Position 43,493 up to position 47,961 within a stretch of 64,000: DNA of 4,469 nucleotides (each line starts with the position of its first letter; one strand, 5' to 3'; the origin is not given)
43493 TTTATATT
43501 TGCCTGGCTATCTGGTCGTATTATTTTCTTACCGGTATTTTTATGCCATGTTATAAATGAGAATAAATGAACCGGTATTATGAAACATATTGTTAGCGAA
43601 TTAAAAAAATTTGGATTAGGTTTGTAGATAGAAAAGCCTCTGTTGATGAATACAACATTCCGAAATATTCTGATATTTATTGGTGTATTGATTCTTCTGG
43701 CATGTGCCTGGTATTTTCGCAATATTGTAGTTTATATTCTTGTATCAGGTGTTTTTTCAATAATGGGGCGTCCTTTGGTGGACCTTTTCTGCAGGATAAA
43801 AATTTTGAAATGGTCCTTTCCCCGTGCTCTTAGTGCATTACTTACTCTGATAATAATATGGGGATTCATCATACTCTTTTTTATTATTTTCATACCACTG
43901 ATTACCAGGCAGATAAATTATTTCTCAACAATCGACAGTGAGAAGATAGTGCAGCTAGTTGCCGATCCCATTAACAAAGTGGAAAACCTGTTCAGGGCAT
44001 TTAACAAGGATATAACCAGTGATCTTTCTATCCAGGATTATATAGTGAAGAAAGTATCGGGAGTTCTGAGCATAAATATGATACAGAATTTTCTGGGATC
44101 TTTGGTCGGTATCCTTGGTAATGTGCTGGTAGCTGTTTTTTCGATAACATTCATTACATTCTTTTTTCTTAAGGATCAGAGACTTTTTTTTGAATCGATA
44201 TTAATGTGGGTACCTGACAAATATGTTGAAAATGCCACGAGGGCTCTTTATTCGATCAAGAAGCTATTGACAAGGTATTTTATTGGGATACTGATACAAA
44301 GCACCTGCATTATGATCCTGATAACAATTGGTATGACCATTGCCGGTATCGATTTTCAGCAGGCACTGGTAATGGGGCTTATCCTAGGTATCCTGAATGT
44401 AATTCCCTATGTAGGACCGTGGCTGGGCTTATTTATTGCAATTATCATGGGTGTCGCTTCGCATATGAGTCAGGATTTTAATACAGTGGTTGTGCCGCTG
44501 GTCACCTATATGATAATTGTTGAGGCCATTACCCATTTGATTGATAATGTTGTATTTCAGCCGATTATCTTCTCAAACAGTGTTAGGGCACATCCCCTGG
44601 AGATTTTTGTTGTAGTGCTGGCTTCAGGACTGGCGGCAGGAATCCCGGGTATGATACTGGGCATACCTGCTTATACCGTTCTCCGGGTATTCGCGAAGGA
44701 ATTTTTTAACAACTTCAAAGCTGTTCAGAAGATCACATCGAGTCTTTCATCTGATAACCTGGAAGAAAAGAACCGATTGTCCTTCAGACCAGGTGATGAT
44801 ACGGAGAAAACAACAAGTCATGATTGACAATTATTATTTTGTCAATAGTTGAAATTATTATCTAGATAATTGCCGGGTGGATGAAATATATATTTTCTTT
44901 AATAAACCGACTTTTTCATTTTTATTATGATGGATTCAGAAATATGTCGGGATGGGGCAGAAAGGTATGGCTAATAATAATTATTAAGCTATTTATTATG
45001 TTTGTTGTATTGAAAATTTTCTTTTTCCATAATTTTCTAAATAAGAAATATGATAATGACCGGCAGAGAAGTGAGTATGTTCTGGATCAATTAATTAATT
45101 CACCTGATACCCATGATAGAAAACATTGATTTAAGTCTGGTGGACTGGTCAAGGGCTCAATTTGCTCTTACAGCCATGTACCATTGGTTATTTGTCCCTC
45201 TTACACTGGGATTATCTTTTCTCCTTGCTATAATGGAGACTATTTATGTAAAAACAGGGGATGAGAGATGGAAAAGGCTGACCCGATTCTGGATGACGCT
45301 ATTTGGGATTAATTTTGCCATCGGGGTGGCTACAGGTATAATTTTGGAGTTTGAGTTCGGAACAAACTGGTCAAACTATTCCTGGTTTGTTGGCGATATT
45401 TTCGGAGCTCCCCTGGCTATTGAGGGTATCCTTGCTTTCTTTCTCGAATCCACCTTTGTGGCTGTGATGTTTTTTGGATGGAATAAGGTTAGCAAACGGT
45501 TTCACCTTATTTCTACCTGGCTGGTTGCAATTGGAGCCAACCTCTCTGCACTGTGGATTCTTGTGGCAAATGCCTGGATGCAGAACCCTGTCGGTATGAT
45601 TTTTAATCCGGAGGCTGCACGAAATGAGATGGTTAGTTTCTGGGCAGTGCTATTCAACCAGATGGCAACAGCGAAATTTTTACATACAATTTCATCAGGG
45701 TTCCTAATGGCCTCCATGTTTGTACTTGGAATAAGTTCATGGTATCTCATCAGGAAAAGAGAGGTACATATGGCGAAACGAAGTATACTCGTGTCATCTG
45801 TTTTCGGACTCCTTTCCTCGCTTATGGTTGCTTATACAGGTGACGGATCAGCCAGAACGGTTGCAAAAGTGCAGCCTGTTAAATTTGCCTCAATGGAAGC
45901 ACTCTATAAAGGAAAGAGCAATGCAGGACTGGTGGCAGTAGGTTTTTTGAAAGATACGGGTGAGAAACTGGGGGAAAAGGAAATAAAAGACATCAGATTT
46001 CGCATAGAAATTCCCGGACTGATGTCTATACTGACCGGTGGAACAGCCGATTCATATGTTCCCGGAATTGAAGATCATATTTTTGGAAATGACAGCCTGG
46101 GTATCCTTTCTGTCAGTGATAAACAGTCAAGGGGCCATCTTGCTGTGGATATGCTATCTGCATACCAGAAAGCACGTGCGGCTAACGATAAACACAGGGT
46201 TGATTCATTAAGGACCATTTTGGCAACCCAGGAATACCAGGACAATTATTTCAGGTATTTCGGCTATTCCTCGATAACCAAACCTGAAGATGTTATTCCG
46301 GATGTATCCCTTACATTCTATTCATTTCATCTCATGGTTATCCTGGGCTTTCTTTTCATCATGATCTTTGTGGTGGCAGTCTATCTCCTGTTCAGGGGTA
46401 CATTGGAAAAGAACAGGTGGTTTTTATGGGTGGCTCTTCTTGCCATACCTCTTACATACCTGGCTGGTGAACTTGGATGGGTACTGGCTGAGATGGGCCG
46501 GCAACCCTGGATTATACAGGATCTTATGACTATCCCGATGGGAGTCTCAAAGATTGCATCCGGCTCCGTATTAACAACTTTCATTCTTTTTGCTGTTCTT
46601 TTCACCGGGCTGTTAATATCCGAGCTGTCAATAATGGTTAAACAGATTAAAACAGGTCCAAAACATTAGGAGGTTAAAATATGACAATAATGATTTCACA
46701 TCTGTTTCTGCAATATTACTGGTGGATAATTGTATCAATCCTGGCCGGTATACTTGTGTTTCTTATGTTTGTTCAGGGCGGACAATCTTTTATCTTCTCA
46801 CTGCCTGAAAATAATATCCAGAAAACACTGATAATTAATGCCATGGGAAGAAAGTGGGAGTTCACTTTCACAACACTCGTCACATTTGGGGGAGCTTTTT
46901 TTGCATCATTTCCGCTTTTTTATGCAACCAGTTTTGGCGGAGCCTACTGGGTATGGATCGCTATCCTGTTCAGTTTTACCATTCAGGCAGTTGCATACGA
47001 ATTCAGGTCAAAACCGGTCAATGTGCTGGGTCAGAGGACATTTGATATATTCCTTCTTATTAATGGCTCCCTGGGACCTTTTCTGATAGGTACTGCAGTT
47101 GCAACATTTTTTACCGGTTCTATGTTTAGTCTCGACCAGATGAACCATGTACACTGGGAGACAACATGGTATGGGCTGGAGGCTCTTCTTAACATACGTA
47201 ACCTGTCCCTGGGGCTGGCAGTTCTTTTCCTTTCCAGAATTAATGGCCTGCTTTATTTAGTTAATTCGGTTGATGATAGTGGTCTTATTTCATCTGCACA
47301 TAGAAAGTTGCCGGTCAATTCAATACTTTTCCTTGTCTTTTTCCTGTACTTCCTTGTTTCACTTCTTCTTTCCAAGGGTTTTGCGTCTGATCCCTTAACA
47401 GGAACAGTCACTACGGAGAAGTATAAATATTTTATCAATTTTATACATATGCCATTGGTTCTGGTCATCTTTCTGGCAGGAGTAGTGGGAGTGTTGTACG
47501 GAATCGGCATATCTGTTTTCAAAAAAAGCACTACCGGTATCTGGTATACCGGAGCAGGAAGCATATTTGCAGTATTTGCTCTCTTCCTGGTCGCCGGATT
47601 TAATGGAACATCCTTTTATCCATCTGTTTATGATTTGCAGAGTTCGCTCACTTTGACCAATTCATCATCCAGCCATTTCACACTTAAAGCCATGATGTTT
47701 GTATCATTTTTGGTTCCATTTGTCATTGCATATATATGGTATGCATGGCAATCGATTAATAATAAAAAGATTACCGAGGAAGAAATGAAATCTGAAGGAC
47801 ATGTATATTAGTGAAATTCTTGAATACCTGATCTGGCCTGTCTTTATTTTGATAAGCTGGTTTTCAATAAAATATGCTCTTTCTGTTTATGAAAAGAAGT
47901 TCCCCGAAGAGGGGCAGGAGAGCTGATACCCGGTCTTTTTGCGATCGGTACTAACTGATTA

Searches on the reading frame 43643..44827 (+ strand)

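Call 62: search_protein_families(library=pfam, proteins=[window:43643-44827:+], max_evalue=0.000001)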
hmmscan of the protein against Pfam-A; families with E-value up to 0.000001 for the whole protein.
window:43643-44827:+ (394 aa): 1 family
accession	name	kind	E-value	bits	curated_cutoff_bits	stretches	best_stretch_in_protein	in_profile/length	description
PF01594.21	AI-2E_transport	-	7.7e-42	144.1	34.3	1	10-353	3-325/327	AI-2E family transporter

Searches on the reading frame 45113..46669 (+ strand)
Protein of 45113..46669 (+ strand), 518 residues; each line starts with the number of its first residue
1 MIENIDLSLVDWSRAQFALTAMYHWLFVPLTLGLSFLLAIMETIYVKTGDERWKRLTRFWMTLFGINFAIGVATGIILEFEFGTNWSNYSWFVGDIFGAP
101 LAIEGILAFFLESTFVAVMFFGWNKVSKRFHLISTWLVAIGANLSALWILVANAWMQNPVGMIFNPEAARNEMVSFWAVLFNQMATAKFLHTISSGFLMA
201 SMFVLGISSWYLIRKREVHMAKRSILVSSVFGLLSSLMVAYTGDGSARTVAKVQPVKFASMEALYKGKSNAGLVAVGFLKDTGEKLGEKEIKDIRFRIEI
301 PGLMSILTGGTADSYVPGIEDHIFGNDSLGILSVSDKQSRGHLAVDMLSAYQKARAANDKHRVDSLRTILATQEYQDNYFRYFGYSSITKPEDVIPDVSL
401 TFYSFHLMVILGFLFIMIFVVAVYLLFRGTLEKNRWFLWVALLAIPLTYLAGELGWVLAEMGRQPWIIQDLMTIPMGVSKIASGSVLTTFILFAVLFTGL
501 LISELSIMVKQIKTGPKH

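Call 62: search_protein_families(library=pfam, proteins=[window:45113-46669:+], max_evalue=0.000001)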
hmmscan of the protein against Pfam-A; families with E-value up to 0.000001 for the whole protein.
window:45113-46669:+ (518 aa): 1 family
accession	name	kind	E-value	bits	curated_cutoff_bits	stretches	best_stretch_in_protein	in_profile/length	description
PF01654.22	Cyt_bd_oxida_I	-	3.4e-164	546.8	26.2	1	12-516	1-418/418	Cytochrome bd terminal oxidase subunit I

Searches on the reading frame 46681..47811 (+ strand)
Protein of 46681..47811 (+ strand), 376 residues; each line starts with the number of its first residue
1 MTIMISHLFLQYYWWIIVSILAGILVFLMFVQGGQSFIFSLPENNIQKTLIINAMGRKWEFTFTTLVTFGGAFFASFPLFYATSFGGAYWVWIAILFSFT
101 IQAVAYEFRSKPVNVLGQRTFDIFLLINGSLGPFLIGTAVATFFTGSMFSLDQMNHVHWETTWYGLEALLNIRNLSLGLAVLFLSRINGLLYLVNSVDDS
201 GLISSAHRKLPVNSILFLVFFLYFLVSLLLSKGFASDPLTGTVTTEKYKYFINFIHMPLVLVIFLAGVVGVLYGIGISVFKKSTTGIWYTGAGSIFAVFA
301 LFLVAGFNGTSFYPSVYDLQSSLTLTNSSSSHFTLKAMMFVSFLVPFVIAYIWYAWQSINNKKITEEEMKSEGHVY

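Call 62: search_protein_families(library=pfam, proteins=[window:46681-47811:+], max_evalue=0.000001)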
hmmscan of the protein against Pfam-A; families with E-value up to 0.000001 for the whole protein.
window:46681-47811:+ (376 aa): 1 family
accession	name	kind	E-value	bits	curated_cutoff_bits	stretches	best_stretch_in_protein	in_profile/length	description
PF02322.20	Cyt_bd_oxida_II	-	1.4e-63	215.5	35.6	1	10-357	1-300/302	Cytochrome bd terminal oxidase subunit II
